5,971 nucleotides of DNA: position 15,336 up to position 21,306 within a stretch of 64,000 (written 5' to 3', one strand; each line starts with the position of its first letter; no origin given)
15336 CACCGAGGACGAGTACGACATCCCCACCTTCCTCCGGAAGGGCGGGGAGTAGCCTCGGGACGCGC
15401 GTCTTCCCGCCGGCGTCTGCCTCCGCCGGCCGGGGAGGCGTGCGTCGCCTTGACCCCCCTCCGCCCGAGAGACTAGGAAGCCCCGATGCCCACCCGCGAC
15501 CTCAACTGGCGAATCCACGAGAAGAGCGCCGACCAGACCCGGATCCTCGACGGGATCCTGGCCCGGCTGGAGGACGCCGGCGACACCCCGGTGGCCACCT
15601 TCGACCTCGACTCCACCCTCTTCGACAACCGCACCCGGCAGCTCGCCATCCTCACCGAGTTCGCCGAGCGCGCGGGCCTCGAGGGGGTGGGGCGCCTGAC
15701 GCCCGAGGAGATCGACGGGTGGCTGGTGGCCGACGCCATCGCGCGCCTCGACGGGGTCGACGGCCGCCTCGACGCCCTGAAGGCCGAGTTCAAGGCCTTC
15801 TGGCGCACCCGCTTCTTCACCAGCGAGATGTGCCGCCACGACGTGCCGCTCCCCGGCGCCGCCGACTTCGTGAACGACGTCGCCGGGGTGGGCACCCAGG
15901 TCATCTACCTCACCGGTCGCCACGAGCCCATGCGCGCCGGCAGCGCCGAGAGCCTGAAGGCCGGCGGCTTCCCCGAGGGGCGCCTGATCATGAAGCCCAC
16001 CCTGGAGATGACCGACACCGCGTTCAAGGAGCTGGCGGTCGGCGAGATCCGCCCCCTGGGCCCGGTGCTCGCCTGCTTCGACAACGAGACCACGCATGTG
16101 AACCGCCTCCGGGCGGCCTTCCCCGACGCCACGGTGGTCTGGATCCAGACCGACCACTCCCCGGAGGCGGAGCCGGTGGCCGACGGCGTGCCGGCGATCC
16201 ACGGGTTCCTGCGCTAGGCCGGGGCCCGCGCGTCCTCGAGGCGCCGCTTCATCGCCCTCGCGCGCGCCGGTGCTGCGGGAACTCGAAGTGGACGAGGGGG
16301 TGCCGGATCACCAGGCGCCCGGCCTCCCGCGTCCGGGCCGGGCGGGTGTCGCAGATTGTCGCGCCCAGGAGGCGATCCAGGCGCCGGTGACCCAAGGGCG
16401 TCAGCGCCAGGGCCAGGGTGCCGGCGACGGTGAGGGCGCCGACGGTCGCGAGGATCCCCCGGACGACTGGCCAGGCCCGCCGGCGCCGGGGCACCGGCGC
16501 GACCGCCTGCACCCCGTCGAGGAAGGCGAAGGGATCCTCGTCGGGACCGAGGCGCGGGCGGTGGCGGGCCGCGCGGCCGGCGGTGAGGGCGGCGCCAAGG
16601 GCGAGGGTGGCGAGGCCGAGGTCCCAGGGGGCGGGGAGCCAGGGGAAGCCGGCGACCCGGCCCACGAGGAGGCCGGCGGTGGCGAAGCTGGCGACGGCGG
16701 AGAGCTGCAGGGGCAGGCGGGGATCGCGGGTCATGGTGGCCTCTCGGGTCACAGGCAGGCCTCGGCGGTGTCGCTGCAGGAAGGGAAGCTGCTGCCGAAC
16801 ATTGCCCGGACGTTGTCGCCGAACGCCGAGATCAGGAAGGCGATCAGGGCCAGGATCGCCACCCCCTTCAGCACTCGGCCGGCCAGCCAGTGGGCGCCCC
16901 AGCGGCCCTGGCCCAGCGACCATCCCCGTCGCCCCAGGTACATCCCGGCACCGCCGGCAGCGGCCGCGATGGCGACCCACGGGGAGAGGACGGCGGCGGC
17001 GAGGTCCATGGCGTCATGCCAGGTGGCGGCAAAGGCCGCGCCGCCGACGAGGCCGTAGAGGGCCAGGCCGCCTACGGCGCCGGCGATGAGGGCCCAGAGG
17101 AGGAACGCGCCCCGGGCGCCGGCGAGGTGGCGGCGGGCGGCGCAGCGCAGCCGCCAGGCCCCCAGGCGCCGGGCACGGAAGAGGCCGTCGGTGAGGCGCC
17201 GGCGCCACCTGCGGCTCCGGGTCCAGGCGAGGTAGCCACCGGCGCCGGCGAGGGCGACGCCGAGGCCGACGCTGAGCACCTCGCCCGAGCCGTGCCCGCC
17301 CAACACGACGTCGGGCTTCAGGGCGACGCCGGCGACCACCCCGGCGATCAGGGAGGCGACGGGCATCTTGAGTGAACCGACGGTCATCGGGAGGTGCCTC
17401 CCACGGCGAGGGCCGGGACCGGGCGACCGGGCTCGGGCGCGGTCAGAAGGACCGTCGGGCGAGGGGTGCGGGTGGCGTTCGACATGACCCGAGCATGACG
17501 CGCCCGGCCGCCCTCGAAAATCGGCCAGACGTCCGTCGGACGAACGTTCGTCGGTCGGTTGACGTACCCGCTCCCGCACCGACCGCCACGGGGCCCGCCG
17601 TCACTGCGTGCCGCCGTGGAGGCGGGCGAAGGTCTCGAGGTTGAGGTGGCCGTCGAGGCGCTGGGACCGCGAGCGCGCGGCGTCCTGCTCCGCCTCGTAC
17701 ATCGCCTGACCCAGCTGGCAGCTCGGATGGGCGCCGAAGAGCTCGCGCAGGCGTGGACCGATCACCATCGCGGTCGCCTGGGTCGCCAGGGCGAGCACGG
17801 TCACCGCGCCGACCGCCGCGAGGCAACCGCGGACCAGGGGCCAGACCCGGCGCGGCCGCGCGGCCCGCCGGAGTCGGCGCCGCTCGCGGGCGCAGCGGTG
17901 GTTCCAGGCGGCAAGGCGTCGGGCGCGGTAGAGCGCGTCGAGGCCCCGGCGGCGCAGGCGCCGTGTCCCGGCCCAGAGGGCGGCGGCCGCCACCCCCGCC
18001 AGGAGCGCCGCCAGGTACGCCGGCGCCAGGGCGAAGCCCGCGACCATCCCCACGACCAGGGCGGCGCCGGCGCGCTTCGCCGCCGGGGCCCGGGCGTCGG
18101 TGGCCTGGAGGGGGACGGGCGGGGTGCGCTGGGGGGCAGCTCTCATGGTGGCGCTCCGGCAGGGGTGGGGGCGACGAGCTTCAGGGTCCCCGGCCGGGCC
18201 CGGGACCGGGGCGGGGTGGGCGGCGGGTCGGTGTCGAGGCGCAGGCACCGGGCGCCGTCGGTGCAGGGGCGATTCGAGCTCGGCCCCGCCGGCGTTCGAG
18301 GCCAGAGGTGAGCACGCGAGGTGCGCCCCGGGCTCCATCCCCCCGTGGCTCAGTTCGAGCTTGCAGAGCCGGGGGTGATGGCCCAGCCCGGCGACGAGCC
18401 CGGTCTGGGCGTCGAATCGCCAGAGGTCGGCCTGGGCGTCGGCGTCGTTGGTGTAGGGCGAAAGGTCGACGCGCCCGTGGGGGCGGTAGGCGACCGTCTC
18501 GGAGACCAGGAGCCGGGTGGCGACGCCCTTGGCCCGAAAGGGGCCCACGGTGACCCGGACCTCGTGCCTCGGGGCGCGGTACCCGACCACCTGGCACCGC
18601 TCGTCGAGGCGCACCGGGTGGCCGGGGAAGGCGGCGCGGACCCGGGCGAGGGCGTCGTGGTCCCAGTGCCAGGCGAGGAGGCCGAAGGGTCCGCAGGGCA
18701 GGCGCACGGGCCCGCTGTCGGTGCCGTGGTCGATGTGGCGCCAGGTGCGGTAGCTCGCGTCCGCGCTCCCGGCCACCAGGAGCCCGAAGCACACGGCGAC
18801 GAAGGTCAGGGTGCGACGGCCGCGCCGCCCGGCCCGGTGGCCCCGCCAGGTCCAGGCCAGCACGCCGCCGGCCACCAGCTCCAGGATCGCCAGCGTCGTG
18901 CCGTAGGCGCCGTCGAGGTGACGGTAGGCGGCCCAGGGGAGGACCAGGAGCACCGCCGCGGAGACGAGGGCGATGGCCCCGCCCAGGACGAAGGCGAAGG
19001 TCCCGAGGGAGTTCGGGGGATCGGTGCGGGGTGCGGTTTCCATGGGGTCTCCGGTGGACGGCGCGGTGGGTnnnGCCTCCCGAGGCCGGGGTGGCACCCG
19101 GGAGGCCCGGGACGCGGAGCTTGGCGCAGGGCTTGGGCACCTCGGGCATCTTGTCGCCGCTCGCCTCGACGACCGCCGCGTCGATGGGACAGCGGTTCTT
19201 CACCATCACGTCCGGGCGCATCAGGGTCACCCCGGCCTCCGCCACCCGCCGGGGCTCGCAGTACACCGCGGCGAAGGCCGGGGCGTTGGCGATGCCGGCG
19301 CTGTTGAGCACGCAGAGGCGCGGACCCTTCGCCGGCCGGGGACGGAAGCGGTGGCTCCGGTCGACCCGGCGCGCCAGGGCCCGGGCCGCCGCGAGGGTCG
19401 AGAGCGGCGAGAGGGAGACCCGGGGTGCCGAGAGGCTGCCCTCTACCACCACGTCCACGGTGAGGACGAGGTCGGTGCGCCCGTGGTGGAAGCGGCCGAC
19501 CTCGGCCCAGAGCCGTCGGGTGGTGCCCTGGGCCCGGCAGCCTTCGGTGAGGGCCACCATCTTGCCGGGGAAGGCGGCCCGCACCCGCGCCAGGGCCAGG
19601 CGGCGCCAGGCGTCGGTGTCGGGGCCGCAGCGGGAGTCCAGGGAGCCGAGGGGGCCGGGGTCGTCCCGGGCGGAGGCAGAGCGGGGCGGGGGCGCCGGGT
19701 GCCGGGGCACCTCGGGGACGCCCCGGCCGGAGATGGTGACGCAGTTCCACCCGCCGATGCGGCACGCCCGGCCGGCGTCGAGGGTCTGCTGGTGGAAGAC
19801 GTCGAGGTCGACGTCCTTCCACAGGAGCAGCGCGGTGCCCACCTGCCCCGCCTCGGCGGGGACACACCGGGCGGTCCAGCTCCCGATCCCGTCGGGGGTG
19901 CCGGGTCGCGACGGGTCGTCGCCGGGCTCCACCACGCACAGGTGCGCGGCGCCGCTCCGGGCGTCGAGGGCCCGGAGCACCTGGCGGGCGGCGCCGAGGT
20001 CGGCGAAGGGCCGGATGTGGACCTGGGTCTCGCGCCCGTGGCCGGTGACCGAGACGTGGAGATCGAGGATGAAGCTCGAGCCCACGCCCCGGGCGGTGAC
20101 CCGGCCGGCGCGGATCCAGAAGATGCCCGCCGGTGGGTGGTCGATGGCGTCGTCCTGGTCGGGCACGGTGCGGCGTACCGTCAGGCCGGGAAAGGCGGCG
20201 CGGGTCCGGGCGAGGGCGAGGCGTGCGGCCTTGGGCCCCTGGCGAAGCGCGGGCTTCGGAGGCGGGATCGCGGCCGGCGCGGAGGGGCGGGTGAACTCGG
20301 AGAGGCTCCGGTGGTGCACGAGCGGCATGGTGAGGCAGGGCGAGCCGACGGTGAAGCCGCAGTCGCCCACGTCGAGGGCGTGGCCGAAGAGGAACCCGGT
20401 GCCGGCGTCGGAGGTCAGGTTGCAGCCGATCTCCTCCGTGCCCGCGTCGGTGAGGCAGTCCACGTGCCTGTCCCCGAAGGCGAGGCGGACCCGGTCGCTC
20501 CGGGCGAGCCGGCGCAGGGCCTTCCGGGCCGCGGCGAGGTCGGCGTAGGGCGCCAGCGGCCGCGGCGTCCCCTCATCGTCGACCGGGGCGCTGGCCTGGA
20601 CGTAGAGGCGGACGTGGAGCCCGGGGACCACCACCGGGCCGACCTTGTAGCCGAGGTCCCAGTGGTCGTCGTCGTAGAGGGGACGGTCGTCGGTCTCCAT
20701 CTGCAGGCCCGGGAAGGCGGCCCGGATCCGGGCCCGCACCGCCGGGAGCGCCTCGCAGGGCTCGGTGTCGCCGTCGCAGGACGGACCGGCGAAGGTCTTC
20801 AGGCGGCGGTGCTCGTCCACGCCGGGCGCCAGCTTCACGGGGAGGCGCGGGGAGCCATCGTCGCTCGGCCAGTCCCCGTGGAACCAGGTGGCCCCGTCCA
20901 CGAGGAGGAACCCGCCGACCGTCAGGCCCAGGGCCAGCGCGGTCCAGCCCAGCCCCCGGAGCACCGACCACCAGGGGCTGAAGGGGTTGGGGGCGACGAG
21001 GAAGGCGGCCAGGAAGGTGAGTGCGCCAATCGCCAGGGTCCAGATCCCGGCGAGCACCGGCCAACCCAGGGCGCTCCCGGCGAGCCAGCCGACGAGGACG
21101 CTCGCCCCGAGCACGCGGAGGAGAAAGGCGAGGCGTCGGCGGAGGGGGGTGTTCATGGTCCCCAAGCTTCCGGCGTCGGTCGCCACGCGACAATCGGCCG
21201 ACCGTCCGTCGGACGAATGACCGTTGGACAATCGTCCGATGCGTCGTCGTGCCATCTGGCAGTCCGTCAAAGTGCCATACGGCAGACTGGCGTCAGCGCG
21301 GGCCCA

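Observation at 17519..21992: Shared palindromic motif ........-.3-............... upstream of three genes of the membrane-protein family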

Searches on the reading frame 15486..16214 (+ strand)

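Call 20: search_protein_families(library=pfam, proteins=[window:15486-16214:+], max_evalue=0.1)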
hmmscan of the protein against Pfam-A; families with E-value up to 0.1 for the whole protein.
window:15486-16214:+ (243 aa): 7 families
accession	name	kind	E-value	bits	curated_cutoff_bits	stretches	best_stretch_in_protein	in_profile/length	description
PF03767.20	Acid_phosphat_B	-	2.1e-06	27.8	27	1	102-175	102-176/230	HAD superfamily, subfamily IIIB (Acid phosphatase)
PF24694.1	LNS2_PITM1-3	-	0.00016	22.1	27.7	1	123-180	24-81/124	PITM 1-3, LNS2 domain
PF00702.32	Hydrolase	-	0.0034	18.2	26.4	1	37-156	4-134/191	haloacid dehalogenase-like hydrolase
PF12710.13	HAD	-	0.021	15.7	27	1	37-151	1-116/189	haloacid dehalogenase-like hydrolase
PF18472.7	HP1451_C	-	0.028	14.9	25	0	9-27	19-37/67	HP1451 C-terminal domain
PF25109.1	HAD_PNKP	-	0.063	13.8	27.6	0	110-157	20-67/143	Polynucleotide kinase PNKP phosphatase domain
PF13344.12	Hydrolase_6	-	0.077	13.5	27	0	117-163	11-57/101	Haloacid dehalogenase-like hydrolase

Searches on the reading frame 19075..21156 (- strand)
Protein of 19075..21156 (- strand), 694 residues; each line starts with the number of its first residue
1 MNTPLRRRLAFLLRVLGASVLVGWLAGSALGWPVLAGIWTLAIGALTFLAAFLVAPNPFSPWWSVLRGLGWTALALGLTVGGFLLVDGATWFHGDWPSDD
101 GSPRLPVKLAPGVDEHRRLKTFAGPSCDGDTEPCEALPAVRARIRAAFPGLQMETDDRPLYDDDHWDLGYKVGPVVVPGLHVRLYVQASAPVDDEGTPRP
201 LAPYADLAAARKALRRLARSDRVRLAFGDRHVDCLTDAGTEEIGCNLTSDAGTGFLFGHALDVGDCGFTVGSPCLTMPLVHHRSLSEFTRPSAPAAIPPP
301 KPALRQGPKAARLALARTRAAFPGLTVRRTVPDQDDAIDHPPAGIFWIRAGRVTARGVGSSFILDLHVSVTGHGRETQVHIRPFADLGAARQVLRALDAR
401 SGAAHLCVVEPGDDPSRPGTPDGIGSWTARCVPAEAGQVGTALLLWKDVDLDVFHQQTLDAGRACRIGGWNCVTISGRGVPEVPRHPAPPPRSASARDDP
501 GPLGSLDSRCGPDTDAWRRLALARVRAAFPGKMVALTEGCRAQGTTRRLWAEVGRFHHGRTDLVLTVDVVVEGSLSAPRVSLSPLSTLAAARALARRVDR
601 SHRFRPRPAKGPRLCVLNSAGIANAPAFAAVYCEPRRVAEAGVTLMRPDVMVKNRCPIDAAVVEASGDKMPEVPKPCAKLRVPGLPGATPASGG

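Call 14: find_encoding_contigs(protein=window:19075-21156:-, flank=10000, max_places=6)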
Protein window:19075-21156:- (694 aa): no gene with exactly this product is on record in the collection.

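Call 20: search_protein_families(library=pfam, proteins=[window:19075-21156:-], max_evalue=0.1)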
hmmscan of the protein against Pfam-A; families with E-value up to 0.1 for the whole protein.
window:19075-21156:- (694 aa): 2 families
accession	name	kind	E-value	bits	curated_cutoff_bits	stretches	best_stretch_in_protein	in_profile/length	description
PF19522.4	DUF6052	-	0.0052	17.5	25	0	512-536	32-56/61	Family of unknown function (DUF6052)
PF05036.18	SPOR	-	0.019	15.7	21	0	202-218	49-65/76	SPOR domain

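Call 22: find_homologous_proteins(query=window:19075-21156:-, max_evalue=0.001)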
Query window:19075-21156:- (694 aa): 1 proteins with E <= 0.001 among 8000 candidates.
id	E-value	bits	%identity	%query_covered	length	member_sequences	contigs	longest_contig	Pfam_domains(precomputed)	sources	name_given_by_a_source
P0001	0.0e+0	1587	100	100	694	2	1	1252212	-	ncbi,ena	-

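Call 23: find_encoding_contigs(protein=P0001, flank=10000, max_places=6)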
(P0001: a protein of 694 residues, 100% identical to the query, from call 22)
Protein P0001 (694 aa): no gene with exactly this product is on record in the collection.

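Call 35: search_protein_representatives(protein=window:19075-21156:-)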
Query: 694 residues. Proteins with E-value up to 0.001 (for the whole library): 5; up to 1e-10: 2; up to 1e-30: 1. The best 5 are listed.
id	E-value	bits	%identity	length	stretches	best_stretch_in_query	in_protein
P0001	0.0e+00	1586.9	100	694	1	1-694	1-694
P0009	3.1e-15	72.2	56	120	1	577-649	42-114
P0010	6.1e-10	54.7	46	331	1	509-610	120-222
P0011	8.7e-07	44.2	41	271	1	498-649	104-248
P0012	1.5e-06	43.5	36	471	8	495-544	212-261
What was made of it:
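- Tried and rejected: The P4 protein is nearly an orphan: it finds only itself in the word-indexed search (call 22), plus three genuine relatives and one spurious repeat protein in the full HMMER search (call 35).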

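Call 39: find_encoding_contigs(protein=P0011, flank=10000, max_places=3)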
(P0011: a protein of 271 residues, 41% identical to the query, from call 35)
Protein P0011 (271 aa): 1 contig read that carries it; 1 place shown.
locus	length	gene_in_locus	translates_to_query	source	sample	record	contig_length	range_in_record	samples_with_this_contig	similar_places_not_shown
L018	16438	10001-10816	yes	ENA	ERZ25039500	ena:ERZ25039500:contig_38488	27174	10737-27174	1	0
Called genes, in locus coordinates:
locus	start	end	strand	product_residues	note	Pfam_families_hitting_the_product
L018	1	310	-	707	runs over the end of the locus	PF11896:GlgE_dom_N_S, PF00128:Alpha-amylase (weak), PF21702:GLGE_C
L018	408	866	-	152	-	PF08922:DUF1905, PF13376:OmdA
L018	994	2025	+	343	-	-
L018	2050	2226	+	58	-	-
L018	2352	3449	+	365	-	-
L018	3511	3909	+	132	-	-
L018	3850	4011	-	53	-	-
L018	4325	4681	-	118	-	-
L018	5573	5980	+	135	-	PF13279:4HBT_2, PF03061:4HBT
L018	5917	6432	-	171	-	-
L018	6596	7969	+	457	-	PF07690:MFS_1, PF03137:OATP (weak)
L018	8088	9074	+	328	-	-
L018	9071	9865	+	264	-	-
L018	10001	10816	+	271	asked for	-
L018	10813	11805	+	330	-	-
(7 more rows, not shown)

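Call 41: find_encoding_contigs(protein=P0010, flank=10000, max_places=3)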
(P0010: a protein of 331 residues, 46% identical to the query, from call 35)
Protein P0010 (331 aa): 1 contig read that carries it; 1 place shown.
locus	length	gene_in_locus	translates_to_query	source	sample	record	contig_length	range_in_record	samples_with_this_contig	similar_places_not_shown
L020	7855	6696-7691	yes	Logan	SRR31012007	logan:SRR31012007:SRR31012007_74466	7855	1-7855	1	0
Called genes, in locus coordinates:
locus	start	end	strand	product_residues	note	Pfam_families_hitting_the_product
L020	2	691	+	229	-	?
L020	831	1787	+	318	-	-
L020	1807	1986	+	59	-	-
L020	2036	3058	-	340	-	PF22599:SecDF_P1_head (weak)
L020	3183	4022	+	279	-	-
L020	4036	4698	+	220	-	-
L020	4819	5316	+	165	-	-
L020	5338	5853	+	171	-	-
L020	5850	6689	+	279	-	-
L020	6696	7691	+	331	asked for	-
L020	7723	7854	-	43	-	?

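Call 79: predict_structure(alignment_id=A4)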
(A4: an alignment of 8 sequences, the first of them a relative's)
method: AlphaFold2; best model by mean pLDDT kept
length: 299 residues; sequences in the alignment: 8
mean_pLDDT: 69.5   pTM: 0.56
mean pLDDT of the five models: 69.5, 63.2, 62.1, 59.3, 56.6
residues with pLDDT >= 90: 26; 70-90: 136; 50-70: 83; < 50: 54
segments of 3 or more residues with pLDDT < 50: 34-46, 105-110, 234-237, 273-299
pLDDT, mean of each block of 10 residues (from residue 1): 52 66 65 47 51 74 80 80 77 67 49 64 83 93 91 76 91 87 82 84 85 70 83 55 77 64 71 44 34 38
secondary structure, 60 per line:
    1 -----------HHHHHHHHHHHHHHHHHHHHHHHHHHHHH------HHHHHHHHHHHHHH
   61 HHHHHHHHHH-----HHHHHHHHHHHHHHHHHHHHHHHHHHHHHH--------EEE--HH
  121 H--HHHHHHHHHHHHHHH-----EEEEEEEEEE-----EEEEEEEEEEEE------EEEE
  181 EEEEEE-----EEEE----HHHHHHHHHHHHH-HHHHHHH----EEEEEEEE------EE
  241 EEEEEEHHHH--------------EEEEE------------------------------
elements in order: H12-40 H47-70 H76-105 E114-116 H124-138 E144-153 E159-170 E177-186 E192-195 H200-212 H214-220 E225-232 E239-246 H247-250 E265-269
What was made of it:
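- Tried and rejected: A structure model of P3 was only moderate (pLDDT 69.5, call 79).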
